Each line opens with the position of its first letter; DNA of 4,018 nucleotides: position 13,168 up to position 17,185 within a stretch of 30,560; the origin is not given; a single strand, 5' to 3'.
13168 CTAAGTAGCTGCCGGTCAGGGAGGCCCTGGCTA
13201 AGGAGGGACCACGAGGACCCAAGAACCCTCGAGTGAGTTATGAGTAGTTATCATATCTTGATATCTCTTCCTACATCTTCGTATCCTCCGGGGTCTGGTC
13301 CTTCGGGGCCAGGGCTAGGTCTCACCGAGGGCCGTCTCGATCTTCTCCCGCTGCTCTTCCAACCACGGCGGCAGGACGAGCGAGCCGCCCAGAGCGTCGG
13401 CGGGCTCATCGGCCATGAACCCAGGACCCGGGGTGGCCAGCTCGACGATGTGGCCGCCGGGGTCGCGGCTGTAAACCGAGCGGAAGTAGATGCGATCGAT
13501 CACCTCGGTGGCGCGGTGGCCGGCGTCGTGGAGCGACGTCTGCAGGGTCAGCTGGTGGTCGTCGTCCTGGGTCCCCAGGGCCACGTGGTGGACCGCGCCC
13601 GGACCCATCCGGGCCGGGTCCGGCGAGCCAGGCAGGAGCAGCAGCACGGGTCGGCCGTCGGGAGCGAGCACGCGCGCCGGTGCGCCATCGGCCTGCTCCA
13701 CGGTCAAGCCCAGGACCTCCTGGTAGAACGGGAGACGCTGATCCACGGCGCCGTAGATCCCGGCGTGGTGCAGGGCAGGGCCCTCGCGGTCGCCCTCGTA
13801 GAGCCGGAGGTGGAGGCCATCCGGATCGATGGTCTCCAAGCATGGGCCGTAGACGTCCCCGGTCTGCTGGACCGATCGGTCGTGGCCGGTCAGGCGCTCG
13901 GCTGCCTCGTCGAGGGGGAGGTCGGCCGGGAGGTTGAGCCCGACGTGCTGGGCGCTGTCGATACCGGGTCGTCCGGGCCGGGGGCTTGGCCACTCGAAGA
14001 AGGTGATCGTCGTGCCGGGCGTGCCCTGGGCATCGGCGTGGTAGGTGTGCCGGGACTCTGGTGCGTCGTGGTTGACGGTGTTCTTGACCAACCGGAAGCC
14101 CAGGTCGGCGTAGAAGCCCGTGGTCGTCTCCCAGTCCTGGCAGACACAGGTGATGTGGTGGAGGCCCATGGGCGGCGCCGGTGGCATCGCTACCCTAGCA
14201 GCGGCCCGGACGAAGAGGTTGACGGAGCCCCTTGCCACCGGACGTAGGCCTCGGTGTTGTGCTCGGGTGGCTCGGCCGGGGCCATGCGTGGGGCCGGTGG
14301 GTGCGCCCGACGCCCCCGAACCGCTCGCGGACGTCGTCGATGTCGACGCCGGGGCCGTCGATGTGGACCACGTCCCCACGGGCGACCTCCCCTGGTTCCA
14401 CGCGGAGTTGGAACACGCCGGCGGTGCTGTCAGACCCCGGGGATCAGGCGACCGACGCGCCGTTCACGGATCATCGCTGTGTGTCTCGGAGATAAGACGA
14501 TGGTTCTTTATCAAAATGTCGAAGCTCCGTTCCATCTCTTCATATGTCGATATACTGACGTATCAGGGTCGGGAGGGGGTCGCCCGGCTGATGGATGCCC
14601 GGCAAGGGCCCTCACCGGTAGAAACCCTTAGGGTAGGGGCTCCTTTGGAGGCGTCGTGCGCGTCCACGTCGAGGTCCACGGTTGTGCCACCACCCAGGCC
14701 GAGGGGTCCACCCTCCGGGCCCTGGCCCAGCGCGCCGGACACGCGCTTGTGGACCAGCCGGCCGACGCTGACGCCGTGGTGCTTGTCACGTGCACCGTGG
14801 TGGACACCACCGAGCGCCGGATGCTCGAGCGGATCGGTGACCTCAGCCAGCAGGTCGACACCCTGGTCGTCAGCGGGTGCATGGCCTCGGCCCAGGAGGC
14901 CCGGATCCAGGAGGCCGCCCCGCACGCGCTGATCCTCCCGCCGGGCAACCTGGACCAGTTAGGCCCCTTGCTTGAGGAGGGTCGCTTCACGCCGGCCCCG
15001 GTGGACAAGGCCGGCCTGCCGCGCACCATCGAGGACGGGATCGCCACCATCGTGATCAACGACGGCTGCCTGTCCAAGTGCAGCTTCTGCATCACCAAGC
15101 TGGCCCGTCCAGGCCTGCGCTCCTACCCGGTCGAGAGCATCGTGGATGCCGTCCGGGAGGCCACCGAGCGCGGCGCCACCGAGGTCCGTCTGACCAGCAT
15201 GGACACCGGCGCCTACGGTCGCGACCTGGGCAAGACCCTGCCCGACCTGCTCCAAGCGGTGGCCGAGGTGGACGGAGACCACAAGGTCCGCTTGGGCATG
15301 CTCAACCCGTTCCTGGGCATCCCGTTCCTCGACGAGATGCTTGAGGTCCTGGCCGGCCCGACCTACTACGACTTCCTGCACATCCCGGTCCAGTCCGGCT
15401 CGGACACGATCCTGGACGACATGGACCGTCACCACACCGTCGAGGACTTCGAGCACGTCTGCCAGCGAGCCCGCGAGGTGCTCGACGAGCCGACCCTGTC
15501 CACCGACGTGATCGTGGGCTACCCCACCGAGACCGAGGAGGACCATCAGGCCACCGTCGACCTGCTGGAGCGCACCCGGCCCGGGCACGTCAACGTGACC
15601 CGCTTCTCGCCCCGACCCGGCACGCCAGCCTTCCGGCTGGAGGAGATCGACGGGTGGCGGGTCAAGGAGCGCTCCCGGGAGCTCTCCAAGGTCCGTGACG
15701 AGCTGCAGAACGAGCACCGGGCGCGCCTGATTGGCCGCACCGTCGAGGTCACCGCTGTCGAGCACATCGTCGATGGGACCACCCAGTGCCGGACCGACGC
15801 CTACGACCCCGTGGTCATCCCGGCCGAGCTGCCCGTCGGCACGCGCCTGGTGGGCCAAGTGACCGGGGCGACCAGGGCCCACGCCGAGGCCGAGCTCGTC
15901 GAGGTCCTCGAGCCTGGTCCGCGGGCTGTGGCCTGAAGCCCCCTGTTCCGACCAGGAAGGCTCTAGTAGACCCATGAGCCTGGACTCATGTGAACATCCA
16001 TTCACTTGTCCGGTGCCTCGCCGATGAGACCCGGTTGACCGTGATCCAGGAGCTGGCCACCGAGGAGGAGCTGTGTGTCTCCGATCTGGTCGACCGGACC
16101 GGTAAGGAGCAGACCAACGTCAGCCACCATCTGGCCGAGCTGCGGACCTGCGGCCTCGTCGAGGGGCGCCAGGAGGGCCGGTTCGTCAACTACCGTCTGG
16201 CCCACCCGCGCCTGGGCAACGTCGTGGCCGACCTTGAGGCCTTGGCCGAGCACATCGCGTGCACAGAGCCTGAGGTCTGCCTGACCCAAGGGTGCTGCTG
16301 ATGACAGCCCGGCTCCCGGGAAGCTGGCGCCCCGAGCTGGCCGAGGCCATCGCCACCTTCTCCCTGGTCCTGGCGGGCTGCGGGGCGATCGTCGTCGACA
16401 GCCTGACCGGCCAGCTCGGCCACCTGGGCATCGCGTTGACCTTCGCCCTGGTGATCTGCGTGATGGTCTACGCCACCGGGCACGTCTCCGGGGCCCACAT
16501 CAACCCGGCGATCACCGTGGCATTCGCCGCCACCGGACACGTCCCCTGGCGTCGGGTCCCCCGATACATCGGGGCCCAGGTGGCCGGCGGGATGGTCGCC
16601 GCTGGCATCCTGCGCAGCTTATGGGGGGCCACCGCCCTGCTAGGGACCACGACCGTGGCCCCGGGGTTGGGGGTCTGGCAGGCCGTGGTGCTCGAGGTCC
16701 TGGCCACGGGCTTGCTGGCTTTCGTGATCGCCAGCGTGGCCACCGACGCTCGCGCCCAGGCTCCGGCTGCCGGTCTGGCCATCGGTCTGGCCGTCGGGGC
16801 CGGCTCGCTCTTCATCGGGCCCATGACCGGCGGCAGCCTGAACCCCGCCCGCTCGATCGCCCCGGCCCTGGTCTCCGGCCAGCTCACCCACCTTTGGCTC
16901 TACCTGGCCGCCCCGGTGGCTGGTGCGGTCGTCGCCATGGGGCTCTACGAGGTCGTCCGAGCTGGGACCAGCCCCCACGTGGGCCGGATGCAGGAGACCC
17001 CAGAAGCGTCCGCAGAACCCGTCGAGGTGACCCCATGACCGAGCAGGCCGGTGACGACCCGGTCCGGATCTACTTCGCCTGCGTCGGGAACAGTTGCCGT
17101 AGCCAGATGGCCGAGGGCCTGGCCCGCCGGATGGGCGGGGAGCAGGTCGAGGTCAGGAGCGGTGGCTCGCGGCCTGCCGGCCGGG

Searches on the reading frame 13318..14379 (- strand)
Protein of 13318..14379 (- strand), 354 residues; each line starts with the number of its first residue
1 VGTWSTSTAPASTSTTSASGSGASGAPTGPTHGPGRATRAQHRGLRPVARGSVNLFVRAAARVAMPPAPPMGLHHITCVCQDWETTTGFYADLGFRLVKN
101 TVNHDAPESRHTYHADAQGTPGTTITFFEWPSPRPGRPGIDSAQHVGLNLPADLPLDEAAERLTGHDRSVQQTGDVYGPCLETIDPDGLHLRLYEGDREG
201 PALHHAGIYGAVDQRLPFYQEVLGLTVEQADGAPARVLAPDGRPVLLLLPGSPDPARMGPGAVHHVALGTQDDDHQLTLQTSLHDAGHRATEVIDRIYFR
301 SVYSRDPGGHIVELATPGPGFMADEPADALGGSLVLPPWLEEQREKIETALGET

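Call 60: search_protein_families(library=pfam, proteins=[window:13318-14379:-], max_evalue=0.001)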
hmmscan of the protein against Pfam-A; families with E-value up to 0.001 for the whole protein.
window:13318-14379:- (354 aa): 1 family
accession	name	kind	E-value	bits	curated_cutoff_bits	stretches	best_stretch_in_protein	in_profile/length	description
PF00903.31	Glyoxalase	-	6e-19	69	20.6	2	72-189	1-117/121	Glyoxalase/Bleomycin resistance protein/Dioxygenase superfamily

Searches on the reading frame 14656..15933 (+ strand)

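Call 61: search_protein_families(library=pfam, proteins=[window:14656-15933:+], max_evalue=0.001)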
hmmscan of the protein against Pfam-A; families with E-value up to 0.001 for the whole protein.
window:14656-15933:+ (426 aa): 2 families
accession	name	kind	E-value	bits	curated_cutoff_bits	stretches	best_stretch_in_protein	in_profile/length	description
PF04055.27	Radical_SAM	-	1.6e-21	77.6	29.5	1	132-304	1-166/166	Radical SAM superfamily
PF00919.26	UPF0004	-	1.8e-17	63.6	27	1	2-91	1-94/98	Uncharacterized protein family UPF0004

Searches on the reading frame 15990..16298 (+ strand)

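Call 61: search_protein_families(library=pfam, proteins=[window:15990-16298:+], max_evalue=0.001)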
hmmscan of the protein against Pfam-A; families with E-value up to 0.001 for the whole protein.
window:15990-16298:+ (103 aa): 8 families
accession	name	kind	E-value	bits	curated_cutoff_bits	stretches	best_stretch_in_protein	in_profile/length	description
PF01022.26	HTH_5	-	6.7e-14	51.9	22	1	12-58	1-46/47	Bacterial regulatory protein, arsR family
PF12840.13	HTH_20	-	3.1e-08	33.9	27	1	10-59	1-50/51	Helix-turn-helix domain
PF25212.1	HVO_A0114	-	1.1e-06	28.7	27.6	1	13-66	22-79/84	HVO_A0114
PF12802.13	MarR_2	-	5.8e-05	23.6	27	1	16-59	8-52/61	MarR family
PF24038.1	DUF7347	-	0.00024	21.7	27.6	1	8-53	6-54/77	Domain of unknown function (DUF7347)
PF09339.16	HTH_IclR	-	0.00042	20.5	22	1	18-58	8-49/52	IclR helix-turn-helix domain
PF24037.1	DUF7346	-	0.00043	20.8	28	1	3-62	60-119/139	Family of unknown function (DUF7346)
PF13412.12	HTH_24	-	0.00078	19.4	21.9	0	12-58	2-48/48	Winged helix-turn-helix DNA-binding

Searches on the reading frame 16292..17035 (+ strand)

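Call 61: search_protein_families(library=pfam, proteins=[window:16292-17035:+], max_evalue=0.001)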
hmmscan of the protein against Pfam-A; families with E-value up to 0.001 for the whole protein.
window:16292-17035:+ (248 aa): 1 family
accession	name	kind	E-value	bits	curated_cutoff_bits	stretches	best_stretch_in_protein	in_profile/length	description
PF00230.25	MIP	-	3.1e-50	171.4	25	1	10-218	6-221/222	Major intrinsic protein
